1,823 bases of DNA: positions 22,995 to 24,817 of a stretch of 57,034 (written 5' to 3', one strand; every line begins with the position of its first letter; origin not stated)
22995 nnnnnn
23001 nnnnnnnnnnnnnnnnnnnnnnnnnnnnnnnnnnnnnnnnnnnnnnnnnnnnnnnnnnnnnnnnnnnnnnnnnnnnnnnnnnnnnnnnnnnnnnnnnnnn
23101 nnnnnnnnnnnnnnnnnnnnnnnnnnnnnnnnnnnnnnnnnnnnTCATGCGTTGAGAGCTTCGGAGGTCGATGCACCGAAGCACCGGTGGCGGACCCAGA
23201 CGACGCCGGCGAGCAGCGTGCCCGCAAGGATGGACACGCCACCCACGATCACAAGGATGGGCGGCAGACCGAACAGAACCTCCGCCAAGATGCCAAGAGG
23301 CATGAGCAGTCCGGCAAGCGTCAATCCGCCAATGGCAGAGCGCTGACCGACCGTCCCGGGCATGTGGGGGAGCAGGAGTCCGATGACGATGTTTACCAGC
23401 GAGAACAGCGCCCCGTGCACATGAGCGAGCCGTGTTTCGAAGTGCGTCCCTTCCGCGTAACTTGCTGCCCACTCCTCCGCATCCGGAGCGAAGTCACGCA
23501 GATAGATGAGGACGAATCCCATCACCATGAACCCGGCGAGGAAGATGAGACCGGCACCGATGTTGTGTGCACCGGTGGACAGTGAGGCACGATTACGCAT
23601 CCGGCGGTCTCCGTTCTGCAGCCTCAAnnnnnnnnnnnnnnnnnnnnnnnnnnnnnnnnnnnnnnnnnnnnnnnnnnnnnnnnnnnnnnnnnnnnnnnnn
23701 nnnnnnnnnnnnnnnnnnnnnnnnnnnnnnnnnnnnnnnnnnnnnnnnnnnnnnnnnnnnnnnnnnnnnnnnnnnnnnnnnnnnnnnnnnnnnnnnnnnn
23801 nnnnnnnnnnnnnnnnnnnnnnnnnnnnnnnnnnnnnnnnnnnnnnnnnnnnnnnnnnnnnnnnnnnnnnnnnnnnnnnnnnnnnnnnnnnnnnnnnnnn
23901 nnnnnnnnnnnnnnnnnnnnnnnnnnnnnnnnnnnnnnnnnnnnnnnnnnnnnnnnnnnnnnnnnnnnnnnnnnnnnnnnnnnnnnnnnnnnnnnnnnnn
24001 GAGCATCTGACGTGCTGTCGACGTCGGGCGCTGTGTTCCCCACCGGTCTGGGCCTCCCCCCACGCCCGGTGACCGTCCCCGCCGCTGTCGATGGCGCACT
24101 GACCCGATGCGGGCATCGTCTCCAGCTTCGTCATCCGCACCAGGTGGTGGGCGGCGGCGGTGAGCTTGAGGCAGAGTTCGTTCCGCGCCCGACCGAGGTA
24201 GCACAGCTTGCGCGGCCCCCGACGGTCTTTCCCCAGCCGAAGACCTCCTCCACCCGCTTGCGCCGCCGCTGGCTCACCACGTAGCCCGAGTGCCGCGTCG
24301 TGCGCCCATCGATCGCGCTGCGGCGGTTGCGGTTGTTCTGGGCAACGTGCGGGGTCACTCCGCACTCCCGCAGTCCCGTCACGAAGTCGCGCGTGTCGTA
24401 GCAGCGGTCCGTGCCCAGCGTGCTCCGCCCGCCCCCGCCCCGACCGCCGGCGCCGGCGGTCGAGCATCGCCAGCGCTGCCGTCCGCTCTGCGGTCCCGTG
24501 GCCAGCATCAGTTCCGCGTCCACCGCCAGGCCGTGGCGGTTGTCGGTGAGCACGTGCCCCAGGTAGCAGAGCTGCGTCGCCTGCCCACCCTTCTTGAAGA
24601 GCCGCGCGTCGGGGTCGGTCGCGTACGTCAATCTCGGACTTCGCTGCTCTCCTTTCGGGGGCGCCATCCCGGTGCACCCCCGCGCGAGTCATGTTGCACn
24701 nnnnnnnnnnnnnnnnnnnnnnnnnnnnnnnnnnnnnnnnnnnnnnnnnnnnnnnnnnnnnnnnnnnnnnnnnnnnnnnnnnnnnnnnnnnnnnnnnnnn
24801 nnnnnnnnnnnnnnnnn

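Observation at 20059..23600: IS-bracketed operon: His-bearing 4-TM protein, mini-ORF, three copies of an unassigned ~250-aa domain, and a dedicated ferredoxin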

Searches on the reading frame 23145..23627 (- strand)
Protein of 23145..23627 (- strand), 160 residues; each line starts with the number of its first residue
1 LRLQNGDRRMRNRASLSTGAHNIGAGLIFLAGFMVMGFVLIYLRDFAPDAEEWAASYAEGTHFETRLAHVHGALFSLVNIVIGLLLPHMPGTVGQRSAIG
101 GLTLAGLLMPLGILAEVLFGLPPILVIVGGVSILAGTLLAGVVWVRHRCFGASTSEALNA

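Call 3: search_protein_families(library=pfam, proteins=[window:23145-23627:-], max_evalue=1)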
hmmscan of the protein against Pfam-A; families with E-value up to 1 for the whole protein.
window:23145-23627:- (160 aa): 0 families

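Call 4: search_protein_families(library=ncbifam, proteins=[window:23145-23627:-], max_evalue=1)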
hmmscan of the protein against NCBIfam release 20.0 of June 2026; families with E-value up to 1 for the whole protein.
window:23145-23627:- (160 aa): 1 family
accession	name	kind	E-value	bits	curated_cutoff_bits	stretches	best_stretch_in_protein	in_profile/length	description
NF047765.1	LIC_13387_fam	subfamily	0.041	13.6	33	0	17-50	52-85/131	LIC_13387 family protein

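Call 67: find_homologous_proteins(query=window:23145-23600:-, max_evalue=0.001)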
Query window:23145-23600:- (151 aa): 1360 proteins with E <= 0.001 among 1520 candidates; the best 120 are listed.
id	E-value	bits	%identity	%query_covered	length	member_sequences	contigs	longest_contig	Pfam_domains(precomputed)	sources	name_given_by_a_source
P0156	6.6e-90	317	100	100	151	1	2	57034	-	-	-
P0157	3.7e-74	266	81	97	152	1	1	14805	-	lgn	-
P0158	5.0e-74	265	82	97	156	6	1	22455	-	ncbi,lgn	-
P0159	4.6e-71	256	76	97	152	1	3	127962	-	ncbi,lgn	ncbi:MAG: hypothetical protein AMXMBFR23_19100 [Chloroflexota bacterium]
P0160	3.5e-61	224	73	100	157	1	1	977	-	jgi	jgi:hypothetical protein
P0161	1.4e-54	202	68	88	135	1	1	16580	-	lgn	-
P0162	3.8e-45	172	63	87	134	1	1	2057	-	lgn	-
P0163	6.1e-44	168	65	88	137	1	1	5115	-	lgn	-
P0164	1.3e-43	167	65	88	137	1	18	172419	-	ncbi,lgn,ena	ncbi:MAG: hypothetical protein R3F61_30560 [Myxococcota bacterium]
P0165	1.6e-43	166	66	85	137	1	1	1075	-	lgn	-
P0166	3.0e-43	165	61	87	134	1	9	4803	-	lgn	-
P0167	8.0e-43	164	60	88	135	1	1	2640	-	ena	-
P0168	1.2e-42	163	61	87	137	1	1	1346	-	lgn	-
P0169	1.3e-42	163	68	79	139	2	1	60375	-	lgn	-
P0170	3.9e-42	162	60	87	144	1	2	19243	-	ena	-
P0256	1.0e-39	154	58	88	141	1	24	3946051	-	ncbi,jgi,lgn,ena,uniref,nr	ncbi:hypothetical protein [Caldilinea sp.]|uniref:hypothetical protein n=1 Tax=Caldilinea sp. TaxID=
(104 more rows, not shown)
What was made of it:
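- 23145..23600 (-): NOT part of the conserved module. This is a 151-aa protein with 4 transmembrane segments (HVHG motif) from an unrelated, widespread family that has no Pfam model. At least 1360 homologous clusters, 55-82% identical across phyla (call 67).
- The 4-TM family is unrelated and widespread (call 67).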

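Call 68: find_encoding_contigs(protein=P0159, flank=6000, max_places=1)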
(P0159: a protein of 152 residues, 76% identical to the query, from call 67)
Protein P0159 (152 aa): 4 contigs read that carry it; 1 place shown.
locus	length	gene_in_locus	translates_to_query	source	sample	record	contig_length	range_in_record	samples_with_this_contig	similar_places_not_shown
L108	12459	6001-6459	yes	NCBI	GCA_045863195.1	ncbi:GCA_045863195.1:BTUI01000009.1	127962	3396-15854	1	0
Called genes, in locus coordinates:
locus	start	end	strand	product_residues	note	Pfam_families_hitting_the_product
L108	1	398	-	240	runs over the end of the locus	-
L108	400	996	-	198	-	PF00578:AhpC-TSA, PF08534:Redoxin, PF00085:Thioredoxin, PF13098:Thioredoxin_2, PF13905:Thioredoxin_8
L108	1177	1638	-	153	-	-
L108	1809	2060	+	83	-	PF13192:Thioredoxin_3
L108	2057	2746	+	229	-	PF00027:cNMP_binding, PF13545:HTH_Crp_2, PF00325:Crp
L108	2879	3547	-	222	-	PF00027:cNMP_binding, PF13545:HTH_Crp_2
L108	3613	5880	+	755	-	PF03176:MMPL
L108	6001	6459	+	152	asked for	-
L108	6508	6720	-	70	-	-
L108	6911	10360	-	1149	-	PF02811:PHP, PF07733:DNA_pol3_alpha, PF17657:DNA_pol3_finger, PF14579:HHH_6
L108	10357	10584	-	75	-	-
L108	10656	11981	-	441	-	PF00817:IMS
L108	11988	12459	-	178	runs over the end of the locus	-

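Call 69: find_encoding_contigs(protein=P0256, flank=6000, max_places=1)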
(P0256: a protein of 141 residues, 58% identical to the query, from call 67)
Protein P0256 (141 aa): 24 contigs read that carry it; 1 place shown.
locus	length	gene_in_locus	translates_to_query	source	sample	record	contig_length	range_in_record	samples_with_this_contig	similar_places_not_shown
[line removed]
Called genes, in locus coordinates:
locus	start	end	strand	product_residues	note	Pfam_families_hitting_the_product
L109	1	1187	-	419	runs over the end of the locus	PF00483:NTP_transferase, PF25084:LbH_EIF2B (weak), PF25087:GMPPB_C (weak), PF25247:LbH_GLGC (faint), PF00132:Hexapep (faint), PF24894:Hexapep_GlmU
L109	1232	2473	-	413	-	PF00483:NTP_transferase, PF00132:Hexapep (faint), PF24894:Hexapep_GlmU, PF25084:LbH_EIF2B (weak), PF25087:GMPPB_C (faint), PF25247:LbH_GLGC (faint)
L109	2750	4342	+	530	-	-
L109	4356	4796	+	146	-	-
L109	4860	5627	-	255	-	PF00106:adh_short, PF08659:KR, PF13561:adh_short_C2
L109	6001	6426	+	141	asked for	-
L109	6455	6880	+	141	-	PF00210:Ferritin, PF02915:Rubrerythrin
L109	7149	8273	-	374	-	PF00155:Aminotran_1_2 (weak), PF00266:Aminotran_5, PF01053:Cys_Met_Meta_PP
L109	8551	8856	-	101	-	PF04232:SpoVS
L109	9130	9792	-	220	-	PF02734:Dak2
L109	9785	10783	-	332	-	PF02733:Dak1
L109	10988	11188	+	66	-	-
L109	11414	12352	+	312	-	PF13489:Methyltransf_23 (weak), PF08241:Methyltransf_11, PF08242:Methyltransf_12, PF13649:Methyltransf_25, PF13847:Methyltransf_31 (weak)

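Call 70: find_encoding_contigs(protein=P0164, flank=6000, max_places=1)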
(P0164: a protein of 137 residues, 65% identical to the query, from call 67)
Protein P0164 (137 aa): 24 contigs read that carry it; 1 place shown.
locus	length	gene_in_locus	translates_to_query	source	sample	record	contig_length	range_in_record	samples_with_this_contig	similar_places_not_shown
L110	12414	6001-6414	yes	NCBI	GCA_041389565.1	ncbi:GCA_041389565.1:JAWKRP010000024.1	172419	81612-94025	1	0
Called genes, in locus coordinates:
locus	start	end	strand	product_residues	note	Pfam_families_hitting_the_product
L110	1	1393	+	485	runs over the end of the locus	PF07731:Cu-oxidase_2 (faint), PF07732:Cu-oxidase_3, PF00034:Cytochrom_C, PF13442:Cytochrome_CBB3 (weak)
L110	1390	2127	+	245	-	PF03781:FGE-sulfatase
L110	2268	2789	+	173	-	PF00578:AhpC-TSA (weak), PF02630:SCO1-SenC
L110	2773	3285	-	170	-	PF00578:AhpC-TSA, PF08534:Redoxin (faint)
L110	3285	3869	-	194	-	PF11563:Protoglobin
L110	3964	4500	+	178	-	PF22381:Staph_reg_Sar_Rot (weak), PF01047:MarR (weak), PF12802:MarR_2, PF13463:HTH_27 (weak)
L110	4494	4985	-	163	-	-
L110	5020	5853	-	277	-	PF03301:Trp_dioxygenase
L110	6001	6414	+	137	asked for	-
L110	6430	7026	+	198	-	PF00440:TetR_N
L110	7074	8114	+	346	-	PF25919:BSH_CusB (faint), PF25973:BSH_CzcB (weak), PF25989:YknX_C (faint)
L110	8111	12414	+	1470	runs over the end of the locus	PF00873:ACR_tran, PF02355:SecD_SecF_C (faint), PF02321:OEP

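Call 72: find_encoding_contigs(protein=P0158, flank=8000, max_places=2)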
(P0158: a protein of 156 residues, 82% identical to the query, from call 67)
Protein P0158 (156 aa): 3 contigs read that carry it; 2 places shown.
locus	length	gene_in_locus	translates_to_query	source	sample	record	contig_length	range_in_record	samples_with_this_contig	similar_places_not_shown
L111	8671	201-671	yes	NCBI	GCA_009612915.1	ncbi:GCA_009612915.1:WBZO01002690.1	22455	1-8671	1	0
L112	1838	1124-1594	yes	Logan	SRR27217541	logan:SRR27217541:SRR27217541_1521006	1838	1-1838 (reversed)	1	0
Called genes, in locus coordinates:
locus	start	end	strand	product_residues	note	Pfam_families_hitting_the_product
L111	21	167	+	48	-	-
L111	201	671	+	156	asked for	-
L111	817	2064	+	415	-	PF01555:N6_N4_Mtase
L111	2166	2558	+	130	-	PF11149:DUF2924 (weak), PF18755:RAMA, PF14267:DUF4357 (weak)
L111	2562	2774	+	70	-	-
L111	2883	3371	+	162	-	PF05119:Terminase_4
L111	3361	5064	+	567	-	-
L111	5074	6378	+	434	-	PF05133:SPP1_portal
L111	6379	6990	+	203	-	PF25310:VG15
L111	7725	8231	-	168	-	-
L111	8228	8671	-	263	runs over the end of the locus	-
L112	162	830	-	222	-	PF00027:cNMP_binding, PF13545:HTH_Crp_2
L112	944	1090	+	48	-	-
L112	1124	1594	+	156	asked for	-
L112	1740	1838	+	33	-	?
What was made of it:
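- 23145..23600 (-): Other neighbourhoods carry a Crp/Fnr regulator, thioredoxin or rubrerythrin (calls 68-70, 72).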

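Call 81: search_protein_families(library=padloc, proteins=[window:23145-23600:-], max_evalue=0.01)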
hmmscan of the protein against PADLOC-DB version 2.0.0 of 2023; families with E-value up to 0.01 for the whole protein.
window:23145-23600:- (151 aa): 0 families

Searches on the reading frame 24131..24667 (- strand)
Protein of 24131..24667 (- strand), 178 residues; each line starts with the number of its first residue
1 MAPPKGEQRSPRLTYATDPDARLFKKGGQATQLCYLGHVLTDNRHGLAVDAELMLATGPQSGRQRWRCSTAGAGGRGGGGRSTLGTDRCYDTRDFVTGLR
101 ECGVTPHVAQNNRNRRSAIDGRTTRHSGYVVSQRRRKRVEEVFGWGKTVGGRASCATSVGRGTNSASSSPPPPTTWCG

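Call 3: search_protein_families(library=pfam, proteins=[window:24131-24667:-], max_evalue=1)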
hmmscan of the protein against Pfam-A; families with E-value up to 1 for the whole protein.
window:24131-24667:- (178 aa): 2 families
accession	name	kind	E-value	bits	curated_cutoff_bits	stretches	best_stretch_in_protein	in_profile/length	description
PF01609.27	DDE_Tnp_1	-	0.00098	19.4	23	1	31-156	32-181/200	Transposase DDE domain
PF13586.12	DDE_Tnp_1_2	-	0.0099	16.7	29.2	1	86-147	3-56/86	Transposase DDE domain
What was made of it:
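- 24131..24667 (-): Neighbouring fragment of a DDE_Tnp_1-type transposase. This is a different IS family from the IS3 element downstream. Pfam DDE_Tnp_1 E 9.8e-4, below the gathering cutoff; 178 aa only (call 3).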
